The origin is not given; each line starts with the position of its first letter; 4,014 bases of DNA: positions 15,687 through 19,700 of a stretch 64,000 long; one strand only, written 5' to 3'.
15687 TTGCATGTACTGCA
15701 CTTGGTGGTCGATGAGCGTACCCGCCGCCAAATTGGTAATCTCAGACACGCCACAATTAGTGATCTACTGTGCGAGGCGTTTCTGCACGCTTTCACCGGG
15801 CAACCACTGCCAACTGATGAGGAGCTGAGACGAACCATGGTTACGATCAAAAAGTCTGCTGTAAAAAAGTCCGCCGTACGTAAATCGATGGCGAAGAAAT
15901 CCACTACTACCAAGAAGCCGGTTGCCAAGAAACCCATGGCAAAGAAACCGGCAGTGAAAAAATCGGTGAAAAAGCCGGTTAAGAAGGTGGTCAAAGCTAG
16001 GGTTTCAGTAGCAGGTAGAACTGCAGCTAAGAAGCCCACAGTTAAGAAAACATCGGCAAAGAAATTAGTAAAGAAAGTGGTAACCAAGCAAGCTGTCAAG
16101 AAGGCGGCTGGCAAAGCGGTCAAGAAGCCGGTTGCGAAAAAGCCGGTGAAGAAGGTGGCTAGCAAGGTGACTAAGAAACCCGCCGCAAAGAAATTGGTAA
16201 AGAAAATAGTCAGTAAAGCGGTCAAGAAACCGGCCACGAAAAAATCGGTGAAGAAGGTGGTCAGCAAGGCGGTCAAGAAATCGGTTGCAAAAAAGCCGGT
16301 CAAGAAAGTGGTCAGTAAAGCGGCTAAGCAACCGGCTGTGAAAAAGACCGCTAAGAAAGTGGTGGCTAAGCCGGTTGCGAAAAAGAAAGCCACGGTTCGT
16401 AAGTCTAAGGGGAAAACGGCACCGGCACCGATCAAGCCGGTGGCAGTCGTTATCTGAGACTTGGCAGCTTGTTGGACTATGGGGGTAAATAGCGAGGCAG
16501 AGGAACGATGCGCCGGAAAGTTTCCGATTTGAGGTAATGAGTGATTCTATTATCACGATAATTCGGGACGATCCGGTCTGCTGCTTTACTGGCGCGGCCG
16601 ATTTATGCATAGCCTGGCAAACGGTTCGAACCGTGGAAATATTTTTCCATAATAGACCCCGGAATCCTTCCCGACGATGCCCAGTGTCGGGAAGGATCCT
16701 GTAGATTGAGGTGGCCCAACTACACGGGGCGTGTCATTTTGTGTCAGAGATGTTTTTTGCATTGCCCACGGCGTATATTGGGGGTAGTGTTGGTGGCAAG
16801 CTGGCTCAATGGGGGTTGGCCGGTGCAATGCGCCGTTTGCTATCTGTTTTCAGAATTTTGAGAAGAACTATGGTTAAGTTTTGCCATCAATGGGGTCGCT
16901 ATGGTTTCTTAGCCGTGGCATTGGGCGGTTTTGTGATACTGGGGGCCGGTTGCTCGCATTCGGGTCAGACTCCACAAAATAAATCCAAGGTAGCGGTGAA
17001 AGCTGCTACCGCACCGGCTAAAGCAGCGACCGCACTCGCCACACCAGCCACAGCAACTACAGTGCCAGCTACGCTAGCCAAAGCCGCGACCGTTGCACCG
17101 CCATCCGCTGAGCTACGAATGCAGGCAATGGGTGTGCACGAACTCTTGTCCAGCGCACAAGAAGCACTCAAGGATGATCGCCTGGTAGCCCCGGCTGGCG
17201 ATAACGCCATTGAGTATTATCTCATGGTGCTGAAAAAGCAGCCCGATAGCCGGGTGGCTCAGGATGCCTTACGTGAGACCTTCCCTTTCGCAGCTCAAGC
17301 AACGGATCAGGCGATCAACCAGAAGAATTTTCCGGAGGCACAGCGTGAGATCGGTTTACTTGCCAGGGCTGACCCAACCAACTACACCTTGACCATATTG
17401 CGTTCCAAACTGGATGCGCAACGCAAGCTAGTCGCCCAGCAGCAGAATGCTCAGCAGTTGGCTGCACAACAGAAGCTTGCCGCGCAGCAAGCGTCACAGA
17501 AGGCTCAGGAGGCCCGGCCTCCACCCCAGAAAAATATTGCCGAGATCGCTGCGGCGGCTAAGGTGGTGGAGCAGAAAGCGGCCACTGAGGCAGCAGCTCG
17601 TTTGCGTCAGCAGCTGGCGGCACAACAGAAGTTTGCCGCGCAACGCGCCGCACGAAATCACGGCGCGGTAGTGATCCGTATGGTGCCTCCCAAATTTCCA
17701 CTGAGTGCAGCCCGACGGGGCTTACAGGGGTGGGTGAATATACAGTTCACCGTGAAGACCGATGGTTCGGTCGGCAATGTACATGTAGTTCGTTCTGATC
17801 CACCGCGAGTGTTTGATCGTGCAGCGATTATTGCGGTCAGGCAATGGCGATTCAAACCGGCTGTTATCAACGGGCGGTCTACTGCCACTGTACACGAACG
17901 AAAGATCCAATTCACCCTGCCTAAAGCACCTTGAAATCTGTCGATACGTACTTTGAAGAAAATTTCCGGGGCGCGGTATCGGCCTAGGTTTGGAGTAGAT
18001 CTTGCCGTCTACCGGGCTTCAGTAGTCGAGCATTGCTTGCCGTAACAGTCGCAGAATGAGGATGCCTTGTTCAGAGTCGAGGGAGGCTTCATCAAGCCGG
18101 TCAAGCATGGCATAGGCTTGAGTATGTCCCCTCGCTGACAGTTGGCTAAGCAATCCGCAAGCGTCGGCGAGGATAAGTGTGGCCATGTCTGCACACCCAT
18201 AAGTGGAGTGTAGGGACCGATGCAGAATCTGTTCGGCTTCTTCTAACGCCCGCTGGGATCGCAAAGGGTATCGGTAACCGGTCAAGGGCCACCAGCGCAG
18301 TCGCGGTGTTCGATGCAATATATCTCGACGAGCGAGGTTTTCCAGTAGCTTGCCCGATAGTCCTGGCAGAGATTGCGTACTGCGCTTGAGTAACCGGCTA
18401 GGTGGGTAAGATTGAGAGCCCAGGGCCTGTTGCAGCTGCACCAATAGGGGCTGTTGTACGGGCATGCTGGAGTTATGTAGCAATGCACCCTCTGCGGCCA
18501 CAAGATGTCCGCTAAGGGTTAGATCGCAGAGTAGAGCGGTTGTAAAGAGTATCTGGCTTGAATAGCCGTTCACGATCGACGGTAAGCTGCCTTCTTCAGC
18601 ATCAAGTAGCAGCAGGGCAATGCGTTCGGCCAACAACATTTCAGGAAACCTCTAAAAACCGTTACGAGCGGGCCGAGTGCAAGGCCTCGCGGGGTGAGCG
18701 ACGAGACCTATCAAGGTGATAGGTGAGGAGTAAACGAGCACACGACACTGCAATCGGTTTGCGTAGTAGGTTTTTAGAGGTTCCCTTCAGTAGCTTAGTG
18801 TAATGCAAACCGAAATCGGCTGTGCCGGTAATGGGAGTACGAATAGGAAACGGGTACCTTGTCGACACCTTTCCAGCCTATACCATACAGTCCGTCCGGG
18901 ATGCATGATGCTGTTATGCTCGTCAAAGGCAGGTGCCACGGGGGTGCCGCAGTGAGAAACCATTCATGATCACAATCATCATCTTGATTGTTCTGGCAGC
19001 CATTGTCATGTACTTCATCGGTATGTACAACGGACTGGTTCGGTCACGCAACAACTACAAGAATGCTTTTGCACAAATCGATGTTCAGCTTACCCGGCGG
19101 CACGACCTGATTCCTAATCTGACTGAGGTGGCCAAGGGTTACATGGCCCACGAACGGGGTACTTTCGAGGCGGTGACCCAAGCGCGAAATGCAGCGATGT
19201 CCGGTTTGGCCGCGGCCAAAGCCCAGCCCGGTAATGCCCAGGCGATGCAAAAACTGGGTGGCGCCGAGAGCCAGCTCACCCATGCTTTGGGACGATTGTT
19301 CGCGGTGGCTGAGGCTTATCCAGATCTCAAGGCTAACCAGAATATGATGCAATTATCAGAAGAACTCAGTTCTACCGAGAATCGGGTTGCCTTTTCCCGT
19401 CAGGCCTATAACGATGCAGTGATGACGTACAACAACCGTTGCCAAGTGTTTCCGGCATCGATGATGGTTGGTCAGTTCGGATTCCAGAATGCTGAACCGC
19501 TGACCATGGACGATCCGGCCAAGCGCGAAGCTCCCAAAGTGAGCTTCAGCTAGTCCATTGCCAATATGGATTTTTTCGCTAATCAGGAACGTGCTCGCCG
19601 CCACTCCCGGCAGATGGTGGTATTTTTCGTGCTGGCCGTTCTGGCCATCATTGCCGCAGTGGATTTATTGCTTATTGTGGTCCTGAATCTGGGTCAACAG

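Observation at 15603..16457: MetJ repressor core fused in frame to a ~205-aa polycationic histone-H1/AlgP-like tail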

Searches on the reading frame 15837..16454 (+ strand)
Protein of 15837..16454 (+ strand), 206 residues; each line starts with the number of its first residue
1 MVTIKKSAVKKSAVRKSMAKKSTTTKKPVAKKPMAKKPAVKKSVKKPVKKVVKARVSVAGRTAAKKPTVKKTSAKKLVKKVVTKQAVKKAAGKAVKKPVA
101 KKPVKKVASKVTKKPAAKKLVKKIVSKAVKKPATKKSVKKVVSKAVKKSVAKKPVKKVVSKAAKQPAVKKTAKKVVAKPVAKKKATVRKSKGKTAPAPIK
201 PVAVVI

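Call 51: find_homologous_proteins(query=window:15837-16454:+, max_evalue=0.001)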
Query window:15837-16454:+ (206 aa): 1 proteins with E <= 0.001 among 8000 candidates.
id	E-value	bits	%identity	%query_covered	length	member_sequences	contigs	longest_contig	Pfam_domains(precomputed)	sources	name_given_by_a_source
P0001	8.7e-4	38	73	21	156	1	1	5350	PF01340.28,PF07382.17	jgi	-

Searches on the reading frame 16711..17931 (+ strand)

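Call 14: search_protein_families(library=ncbifam, proteins=[window:16711-17931:+], max_evalue=0.00001)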
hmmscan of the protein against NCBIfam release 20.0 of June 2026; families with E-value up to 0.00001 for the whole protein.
window:16711-17931:+ (407 aa): 7 families
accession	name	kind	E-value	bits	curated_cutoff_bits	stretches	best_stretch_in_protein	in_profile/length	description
TIGR01352.1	tonB_Cterm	subfamily_domain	7e-16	58.3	27.1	1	327-403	1-75/76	TonB family protein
NF008082.0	PRK10819.1-3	equivalog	3.9e-12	46.5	265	1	255-389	98-228/242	TonB system transport protein TonB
NF008084.0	PRK10819.1-5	equivalog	6.4e-10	39.3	315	1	269-382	107-226/249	TonB system transport protein TonB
NF038079.1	TonB_sider_MxcH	equivalog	3.5e-07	28.7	925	1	322-407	5-89/792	TonB-dependent siderophore myxochelin receptor MxcH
NF008081.0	PRK10819.1-2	equivalog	9.9e-07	28.9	377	1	268-383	100-218/240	TonB system transport protein TonB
NF008083.0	PRK10819.1-4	equivalog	1.2e-06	28.7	448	1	269-384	99-218/239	TonB system transport protein TonB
NF008080.0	PRK10819.1-1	equivalog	1.6e-06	27.7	418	1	321-388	169-236/252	TonB system transport protein TonB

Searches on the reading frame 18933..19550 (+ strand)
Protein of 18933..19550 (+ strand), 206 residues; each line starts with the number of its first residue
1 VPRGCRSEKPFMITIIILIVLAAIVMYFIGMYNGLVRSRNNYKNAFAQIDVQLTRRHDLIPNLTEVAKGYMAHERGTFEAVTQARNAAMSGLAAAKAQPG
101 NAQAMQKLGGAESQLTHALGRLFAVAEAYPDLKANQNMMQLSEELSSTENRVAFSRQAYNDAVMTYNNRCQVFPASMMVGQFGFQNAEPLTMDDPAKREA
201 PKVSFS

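Call 14: search_protein_families(library=ncbifam, proteins=[window:18933-19550:+], max_evalue=0.00001)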
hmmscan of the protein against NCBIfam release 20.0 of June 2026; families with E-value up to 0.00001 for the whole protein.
window:18933-19550:+ (206 aa): 1 family
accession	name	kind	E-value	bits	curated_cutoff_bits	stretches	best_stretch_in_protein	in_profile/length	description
NF040966.1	MamQ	equivalog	5.2e-22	78.4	250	1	19-204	6-203/221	magnetosome protein MamQ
